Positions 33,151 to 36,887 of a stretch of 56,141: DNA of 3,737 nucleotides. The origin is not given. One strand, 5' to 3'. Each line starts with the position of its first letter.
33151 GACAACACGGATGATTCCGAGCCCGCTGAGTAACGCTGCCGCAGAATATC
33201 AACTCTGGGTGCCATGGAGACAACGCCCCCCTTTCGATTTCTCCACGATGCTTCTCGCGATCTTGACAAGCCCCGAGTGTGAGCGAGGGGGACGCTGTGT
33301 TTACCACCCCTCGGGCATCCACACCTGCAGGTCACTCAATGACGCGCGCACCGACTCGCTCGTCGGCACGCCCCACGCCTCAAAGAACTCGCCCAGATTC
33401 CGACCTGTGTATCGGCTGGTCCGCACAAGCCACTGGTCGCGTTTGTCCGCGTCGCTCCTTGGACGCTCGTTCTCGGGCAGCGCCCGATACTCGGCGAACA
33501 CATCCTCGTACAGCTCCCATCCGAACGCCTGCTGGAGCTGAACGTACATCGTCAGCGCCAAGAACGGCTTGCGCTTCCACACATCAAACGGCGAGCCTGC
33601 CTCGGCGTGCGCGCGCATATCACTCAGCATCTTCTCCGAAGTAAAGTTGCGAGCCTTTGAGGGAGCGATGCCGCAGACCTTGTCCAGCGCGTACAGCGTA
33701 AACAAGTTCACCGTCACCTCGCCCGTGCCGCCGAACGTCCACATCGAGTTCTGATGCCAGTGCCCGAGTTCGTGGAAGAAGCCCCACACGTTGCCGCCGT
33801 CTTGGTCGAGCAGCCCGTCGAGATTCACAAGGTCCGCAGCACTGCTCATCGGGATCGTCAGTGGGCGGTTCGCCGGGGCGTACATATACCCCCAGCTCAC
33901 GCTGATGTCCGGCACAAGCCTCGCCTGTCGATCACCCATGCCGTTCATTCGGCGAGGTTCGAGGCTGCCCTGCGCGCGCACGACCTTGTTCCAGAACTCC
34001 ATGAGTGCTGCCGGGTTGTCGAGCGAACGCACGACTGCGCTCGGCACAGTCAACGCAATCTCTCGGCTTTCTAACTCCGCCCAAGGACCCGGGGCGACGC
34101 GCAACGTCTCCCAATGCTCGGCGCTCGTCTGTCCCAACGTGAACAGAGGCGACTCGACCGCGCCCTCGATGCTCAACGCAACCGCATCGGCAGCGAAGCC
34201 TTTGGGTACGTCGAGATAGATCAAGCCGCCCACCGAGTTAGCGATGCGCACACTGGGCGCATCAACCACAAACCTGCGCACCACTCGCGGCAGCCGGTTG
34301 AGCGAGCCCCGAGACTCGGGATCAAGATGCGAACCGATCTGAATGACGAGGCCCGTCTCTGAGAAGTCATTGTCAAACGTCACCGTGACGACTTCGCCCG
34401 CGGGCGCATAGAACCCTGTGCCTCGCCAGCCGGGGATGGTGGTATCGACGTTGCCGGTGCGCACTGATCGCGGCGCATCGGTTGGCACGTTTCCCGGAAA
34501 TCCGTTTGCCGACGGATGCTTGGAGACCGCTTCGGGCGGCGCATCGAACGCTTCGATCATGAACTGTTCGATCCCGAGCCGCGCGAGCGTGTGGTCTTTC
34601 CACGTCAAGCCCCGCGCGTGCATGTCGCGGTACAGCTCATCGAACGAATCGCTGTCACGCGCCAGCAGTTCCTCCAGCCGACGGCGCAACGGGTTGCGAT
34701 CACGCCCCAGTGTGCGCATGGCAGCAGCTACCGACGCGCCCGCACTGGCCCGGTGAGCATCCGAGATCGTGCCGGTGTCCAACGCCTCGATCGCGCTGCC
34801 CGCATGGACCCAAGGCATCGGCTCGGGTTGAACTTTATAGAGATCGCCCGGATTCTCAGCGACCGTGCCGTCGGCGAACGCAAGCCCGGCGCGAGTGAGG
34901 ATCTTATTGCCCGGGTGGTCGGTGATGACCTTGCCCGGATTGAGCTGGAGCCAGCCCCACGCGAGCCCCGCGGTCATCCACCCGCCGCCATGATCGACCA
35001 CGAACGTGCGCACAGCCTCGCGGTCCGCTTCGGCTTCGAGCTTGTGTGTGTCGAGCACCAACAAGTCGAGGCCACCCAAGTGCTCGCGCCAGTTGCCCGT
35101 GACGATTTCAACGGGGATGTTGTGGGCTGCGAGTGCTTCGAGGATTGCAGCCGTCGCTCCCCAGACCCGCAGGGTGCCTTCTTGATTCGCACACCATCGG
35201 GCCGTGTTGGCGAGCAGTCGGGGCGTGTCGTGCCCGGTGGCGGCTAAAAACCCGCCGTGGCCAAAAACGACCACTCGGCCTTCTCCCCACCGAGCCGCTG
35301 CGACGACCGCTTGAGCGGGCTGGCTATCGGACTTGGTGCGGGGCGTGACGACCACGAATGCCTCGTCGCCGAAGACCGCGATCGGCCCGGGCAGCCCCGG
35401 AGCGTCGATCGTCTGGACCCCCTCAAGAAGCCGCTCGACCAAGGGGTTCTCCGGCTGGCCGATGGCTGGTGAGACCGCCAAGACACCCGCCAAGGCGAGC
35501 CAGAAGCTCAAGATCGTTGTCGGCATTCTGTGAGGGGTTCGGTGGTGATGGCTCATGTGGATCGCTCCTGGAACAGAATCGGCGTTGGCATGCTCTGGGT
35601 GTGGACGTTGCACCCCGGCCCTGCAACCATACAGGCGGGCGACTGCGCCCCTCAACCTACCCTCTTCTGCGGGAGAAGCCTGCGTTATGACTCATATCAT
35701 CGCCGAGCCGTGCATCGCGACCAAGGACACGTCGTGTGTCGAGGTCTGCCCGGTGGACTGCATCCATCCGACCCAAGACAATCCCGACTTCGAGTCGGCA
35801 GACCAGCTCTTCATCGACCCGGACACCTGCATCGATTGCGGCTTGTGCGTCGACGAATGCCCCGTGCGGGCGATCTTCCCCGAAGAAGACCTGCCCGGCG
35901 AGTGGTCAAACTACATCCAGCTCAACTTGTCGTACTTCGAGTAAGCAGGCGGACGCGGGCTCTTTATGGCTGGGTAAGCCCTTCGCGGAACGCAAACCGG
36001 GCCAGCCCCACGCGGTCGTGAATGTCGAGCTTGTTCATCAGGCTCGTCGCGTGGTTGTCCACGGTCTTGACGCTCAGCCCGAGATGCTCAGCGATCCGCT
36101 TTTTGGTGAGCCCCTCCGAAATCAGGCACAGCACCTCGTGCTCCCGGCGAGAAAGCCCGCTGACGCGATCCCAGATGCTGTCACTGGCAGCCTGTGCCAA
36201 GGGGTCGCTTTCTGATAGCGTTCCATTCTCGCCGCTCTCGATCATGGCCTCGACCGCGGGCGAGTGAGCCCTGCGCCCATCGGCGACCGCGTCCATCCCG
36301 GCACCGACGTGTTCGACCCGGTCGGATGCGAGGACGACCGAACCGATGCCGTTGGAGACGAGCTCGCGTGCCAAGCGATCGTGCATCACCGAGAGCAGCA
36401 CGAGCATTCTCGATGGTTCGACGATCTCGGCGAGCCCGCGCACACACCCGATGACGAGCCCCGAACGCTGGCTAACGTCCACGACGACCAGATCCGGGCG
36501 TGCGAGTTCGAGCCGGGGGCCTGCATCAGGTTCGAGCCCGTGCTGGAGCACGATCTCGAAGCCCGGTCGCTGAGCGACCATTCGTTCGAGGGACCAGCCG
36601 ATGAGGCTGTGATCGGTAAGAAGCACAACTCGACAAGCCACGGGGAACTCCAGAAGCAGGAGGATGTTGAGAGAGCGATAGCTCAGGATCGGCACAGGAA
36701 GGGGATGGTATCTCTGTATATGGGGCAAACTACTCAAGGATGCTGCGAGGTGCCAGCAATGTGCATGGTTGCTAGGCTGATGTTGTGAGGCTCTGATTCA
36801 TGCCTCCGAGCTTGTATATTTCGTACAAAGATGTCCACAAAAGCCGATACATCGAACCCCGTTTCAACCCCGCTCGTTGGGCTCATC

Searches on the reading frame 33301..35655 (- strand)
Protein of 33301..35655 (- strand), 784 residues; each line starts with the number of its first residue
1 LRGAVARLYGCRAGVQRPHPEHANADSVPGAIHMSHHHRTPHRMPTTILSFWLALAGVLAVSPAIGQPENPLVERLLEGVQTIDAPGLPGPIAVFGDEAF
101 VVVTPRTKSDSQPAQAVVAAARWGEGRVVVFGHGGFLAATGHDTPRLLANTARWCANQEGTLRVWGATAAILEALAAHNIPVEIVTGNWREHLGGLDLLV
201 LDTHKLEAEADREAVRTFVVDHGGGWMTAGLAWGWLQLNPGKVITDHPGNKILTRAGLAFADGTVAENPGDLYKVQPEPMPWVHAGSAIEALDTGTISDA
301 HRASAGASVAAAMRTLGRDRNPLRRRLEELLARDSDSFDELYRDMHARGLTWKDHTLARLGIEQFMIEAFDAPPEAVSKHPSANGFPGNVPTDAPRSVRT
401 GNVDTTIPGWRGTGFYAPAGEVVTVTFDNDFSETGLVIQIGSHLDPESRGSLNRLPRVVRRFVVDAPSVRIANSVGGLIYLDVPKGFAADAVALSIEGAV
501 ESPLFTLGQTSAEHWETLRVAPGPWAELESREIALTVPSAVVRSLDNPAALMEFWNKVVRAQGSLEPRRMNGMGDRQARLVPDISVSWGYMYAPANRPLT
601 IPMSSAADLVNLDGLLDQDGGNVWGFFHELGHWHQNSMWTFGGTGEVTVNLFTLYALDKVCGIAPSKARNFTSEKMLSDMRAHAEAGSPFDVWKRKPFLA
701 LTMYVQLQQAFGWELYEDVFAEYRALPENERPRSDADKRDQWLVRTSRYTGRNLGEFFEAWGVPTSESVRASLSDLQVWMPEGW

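Call 73: search_protein_families(library=pfam, proteins=[window:33301-35655:-], max_evalue=0.001)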
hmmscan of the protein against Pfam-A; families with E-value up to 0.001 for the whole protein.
window:33301-35655:- (784 aa): 2 families
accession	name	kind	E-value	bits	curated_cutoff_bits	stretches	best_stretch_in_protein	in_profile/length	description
PF13402.12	Peptidase_M60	-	4.6e-59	200.7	25.8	1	498-762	1-275/275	Peptidase M60, enhancin and enhancin-like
PF17291.7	M60-like_N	-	4e-16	59.4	23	1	397-492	6-101/106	N-terminal domain of M60-like peptidases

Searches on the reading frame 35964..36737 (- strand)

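Call 73: search_protein_families(library=pfam, proteins=[window:35964-36737:-], max_evalue=0.001)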
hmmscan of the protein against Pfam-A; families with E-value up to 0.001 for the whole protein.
window:35964-36737:- (257 aa): 2 families
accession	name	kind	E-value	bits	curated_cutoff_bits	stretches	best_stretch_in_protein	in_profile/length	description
PF00196.25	GerE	-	1.5e-16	60.2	23.5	1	194-249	2-57/57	Bacterial regulatory proteins, luxR family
PF08281.18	Sigma70_r4_2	-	1.4e-05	25.1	25.7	1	187-230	3-47/54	Sigma-70, region 4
